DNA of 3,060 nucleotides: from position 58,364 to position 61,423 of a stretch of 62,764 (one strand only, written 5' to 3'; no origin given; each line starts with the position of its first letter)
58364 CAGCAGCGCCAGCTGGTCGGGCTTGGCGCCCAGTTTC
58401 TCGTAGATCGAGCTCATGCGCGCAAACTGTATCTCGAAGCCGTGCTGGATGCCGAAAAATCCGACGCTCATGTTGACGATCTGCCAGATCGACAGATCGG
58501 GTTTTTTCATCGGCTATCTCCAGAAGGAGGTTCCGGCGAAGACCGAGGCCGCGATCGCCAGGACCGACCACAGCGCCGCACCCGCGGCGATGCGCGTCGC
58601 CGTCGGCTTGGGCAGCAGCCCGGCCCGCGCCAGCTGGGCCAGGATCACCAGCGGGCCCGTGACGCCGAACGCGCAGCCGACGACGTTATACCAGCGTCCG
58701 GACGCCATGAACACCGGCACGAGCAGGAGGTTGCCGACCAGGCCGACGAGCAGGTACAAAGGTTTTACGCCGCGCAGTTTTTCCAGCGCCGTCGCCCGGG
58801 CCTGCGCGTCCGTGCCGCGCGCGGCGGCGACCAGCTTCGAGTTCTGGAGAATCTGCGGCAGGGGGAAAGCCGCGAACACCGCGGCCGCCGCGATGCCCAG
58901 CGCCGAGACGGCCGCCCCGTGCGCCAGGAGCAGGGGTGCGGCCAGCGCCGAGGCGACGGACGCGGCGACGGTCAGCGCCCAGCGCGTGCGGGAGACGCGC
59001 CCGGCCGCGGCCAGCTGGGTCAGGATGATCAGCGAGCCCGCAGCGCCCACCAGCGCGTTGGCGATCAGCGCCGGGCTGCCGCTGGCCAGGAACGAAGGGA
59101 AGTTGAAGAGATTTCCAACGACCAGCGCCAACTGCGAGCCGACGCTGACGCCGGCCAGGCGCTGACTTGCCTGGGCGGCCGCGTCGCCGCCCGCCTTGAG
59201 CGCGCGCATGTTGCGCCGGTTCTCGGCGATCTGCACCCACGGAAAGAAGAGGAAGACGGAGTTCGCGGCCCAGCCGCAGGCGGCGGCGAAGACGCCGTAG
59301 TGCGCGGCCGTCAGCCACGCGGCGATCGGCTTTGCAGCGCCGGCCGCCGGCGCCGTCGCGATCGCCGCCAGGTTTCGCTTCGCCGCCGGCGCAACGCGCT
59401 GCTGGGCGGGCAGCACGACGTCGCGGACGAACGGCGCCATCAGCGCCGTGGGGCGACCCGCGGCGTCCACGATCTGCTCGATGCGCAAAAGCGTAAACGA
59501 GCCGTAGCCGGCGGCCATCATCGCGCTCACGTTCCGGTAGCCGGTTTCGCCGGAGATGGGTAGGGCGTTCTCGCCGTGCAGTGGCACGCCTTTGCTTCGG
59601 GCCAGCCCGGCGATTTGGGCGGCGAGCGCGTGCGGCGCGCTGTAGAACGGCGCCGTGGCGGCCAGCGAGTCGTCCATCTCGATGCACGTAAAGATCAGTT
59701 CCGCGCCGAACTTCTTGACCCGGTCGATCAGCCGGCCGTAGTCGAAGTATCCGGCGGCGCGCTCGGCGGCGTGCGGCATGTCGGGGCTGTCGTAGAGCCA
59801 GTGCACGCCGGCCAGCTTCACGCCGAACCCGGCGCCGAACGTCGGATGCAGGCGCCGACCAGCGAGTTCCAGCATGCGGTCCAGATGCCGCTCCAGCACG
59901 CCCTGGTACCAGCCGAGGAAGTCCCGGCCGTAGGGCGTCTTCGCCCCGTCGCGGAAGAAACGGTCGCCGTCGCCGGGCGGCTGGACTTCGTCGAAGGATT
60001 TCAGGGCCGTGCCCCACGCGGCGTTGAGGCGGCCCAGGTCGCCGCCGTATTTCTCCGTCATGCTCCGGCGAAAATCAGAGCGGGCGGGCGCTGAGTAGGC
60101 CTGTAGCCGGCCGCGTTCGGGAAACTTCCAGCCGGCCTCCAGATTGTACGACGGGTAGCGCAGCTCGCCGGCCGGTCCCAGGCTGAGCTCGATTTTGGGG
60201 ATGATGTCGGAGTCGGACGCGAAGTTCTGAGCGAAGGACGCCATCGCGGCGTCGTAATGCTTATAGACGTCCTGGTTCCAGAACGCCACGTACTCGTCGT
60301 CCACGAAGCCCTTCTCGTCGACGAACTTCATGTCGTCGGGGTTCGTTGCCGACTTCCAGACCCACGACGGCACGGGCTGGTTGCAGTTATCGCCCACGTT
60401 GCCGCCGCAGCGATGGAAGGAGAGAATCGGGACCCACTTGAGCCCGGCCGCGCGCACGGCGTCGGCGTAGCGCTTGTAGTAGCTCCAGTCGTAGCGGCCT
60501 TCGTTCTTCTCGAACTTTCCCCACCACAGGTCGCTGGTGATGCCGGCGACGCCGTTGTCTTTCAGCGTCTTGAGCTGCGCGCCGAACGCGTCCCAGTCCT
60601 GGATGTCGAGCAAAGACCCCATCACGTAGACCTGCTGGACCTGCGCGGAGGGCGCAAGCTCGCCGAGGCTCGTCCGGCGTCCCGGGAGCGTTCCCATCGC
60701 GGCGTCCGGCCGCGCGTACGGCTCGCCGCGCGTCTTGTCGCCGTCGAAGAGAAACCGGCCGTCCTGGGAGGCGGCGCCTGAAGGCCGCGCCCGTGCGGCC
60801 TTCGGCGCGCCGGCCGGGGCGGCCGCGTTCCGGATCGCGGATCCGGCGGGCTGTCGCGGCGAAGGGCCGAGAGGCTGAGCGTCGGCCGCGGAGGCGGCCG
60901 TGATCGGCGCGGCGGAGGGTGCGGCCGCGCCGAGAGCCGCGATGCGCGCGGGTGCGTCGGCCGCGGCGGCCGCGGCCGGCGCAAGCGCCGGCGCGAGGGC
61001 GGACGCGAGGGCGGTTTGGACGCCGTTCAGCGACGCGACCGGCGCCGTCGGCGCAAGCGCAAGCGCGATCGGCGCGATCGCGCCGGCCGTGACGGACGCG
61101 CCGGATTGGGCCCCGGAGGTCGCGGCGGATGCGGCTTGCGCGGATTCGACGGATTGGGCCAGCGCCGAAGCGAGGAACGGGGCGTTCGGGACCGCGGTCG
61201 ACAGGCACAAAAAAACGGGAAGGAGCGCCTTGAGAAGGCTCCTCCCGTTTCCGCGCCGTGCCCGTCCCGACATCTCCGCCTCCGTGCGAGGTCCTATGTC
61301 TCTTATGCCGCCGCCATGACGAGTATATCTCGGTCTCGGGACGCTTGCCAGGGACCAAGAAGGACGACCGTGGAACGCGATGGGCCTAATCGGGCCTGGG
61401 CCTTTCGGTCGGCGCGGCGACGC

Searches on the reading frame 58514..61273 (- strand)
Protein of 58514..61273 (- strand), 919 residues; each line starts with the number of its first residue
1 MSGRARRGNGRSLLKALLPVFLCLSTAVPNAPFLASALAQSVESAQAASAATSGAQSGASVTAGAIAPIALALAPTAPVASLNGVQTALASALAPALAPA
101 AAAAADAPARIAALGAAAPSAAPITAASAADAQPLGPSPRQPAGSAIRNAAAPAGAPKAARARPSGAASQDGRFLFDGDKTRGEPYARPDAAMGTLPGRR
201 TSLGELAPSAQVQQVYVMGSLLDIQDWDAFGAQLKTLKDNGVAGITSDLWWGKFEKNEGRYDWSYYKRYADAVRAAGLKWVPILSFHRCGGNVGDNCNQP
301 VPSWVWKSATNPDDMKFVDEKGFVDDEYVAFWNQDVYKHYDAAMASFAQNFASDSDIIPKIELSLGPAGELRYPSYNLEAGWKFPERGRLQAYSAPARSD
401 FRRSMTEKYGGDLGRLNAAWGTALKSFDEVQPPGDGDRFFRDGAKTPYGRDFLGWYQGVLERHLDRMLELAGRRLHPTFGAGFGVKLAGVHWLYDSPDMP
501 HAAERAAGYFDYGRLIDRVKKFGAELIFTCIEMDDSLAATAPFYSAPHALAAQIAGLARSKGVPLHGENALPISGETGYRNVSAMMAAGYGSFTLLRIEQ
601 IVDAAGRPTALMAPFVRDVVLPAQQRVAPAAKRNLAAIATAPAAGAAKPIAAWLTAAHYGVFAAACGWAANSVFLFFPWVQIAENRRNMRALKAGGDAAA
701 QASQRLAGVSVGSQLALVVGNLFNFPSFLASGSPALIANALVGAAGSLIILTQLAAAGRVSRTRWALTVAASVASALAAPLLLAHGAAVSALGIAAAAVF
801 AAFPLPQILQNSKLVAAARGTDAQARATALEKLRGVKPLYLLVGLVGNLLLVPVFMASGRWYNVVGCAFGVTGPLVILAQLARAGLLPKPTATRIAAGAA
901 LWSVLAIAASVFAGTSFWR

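Call 61: search_protein_families(library=pfam, proteins=[window:58514-61273:-], max_evalue=0.0001)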
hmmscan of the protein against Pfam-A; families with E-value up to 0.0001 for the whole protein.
window:58514-61273:- (919 aa): 2 families
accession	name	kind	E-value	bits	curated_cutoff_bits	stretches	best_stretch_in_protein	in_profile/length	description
PF01373.23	Glyco_hydro_14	-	3.4e-135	451.5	27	1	216-615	1-402/402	Glycosyl hydrolase family 14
PF02449.21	Glyco_hydro_42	-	3.9e-05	23.6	21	0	391-448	144-205/376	Beta-galactosidase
